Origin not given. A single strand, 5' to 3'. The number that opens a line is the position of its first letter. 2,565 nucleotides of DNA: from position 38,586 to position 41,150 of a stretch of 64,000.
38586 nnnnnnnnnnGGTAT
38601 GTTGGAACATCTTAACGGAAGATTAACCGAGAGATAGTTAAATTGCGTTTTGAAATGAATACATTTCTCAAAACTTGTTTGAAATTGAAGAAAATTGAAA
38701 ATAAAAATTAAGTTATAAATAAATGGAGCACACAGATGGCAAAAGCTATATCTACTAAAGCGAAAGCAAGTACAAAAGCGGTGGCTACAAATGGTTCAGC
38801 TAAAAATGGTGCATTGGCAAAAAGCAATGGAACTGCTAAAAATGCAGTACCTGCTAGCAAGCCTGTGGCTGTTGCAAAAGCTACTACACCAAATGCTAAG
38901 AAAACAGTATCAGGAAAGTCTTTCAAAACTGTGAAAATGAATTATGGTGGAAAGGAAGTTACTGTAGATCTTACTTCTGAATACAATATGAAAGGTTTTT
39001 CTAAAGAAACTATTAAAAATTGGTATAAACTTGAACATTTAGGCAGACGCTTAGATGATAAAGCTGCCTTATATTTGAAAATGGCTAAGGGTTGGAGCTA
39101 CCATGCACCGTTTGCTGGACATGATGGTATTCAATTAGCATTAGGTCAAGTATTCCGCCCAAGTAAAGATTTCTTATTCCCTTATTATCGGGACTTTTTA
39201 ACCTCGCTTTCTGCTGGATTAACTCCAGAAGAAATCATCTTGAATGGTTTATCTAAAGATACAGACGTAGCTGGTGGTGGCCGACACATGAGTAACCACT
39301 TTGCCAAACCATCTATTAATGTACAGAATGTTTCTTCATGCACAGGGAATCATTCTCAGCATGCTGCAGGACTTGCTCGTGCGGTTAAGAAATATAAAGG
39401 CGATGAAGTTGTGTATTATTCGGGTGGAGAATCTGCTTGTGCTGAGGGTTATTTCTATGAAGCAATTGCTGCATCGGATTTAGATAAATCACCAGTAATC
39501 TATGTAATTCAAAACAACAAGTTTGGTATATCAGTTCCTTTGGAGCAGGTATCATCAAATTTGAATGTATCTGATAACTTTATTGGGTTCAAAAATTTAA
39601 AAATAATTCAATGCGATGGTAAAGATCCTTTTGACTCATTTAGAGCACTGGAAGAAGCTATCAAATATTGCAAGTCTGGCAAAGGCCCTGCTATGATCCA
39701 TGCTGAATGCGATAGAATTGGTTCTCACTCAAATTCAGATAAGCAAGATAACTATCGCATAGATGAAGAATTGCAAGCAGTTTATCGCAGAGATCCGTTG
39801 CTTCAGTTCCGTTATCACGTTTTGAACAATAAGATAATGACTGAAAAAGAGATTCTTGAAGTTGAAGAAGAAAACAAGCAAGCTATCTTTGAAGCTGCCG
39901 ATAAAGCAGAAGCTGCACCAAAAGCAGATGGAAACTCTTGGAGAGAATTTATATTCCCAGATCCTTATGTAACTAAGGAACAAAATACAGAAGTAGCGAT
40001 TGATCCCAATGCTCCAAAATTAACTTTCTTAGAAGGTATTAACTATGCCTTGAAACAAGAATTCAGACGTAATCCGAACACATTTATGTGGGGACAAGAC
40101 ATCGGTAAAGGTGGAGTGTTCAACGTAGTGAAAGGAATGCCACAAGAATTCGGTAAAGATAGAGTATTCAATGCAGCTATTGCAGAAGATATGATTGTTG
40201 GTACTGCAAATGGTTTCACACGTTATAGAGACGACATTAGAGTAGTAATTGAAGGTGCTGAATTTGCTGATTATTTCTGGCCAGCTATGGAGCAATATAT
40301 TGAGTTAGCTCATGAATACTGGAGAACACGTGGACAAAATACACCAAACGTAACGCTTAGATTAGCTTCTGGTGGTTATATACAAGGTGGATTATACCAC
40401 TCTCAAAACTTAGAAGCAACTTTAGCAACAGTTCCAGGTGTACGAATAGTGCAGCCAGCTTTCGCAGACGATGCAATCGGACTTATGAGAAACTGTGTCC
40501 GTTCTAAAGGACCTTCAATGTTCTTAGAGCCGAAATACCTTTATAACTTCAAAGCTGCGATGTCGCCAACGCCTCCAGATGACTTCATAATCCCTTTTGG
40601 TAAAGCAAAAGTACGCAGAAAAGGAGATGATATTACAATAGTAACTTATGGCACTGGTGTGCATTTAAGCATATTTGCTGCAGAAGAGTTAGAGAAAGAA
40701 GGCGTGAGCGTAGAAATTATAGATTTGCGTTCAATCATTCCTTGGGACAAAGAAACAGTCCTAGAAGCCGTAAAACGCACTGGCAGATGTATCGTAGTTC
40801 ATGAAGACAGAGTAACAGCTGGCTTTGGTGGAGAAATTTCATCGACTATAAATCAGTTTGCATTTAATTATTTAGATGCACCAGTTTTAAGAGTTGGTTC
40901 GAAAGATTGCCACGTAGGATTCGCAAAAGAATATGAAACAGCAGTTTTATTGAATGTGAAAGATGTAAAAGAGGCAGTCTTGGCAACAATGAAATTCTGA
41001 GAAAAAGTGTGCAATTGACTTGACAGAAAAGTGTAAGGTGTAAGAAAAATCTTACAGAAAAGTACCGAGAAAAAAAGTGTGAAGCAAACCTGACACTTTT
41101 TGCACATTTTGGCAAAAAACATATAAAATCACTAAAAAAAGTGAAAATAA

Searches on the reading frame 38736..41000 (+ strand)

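Call 28: search_protein_families(library=pfam, proteins=[window:38736-41000:+], max_evalue=0.01)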
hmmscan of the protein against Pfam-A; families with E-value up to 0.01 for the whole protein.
window:38736-41000:+ (754 aa): 4 families
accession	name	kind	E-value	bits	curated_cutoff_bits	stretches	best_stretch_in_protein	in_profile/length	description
PF00676.26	E1_dh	-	1.1e-49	169.5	22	1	104-397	7-297/300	Dehydrogenase E1 component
PF02780.25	Transketolase_C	-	4.9e-38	130.3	25.9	1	622-744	1-124/124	Transketolase, C-terminal domain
PF02779.29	Transket_pyr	-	9.2e-24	84.5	27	1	430-604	4-173/174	Transketolase, pyrimidine binding domain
PF17147.9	PFOR_II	-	0.00084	20.1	27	1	632-712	2-81/102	Pyruvate:ferredoxin oxidoreductase core domain II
